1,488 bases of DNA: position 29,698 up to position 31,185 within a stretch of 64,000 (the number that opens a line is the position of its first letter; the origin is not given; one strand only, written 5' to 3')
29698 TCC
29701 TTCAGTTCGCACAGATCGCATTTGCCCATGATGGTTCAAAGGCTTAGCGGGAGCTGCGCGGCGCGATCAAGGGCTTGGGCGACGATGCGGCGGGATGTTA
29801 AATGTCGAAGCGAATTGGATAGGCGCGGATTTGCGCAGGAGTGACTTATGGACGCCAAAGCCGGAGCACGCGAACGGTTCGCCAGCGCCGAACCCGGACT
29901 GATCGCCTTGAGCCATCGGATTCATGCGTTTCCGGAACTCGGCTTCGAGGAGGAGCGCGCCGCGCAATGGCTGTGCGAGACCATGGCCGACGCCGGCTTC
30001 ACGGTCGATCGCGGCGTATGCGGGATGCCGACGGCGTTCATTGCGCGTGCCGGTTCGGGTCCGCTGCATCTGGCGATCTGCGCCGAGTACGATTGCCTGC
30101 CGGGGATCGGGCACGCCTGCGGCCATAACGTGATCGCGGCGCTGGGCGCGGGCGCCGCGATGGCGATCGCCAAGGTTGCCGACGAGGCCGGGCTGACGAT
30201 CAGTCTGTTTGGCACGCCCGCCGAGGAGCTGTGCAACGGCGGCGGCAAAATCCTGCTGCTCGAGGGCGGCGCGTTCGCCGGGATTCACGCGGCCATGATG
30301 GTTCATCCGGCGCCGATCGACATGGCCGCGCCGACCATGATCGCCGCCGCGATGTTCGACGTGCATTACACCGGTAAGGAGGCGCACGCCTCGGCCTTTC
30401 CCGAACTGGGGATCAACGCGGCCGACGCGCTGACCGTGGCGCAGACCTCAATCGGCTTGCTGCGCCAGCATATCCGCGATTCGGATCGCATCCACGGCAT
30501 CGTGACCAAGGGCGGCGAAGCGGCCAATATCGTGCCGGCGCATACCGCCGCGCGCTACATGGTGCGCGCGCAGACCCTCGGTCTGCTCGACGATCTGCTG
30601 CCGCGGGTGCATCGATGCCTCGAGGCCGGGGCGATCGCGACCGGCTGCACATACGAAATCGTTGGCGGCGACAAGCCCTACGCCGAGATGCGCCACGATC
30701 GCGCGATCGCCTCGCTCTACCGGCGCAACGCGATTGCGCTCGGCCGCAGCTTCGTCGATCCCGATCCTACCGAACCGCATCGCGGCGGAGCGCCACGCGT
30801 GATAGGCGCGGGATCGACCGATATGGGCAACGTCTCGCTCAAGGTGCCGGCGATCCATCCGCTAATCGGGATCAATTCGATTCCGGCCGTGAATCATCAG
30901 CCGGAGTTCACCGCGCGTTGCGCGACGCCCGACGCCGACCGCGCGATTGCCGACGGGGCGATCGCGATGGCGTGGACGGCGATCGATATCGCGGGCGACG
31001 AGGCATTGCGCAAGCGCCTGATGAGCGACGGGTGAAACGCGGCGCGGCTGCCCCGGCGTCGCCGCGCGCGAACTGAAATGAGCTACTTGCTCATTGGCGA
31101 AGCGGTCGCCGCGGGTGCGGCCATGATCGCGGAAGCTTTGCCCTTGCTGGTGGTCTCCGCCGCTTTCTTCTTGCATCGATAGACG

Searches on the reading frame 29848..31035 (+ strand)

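Call 71: search_protein_families(library=pfam, proteins=[window:29848-31035:+], max_evalue=0.00001)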
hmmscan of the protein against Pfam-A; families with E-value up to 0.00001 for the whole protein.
window:29848-31035:+ (395 aa): 2 families
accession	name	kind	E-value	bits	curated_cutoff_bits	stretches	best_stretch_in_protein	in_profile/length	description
PF01546.33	Peptidase_M20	-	3e-07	31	24.6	1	86-309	26-153/206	Peptidase family M20/M25/M40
PF07687.19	M20_dimer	-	3.1e-06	27.5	21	1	168-260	7-101/107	Peptidase dimerisation domain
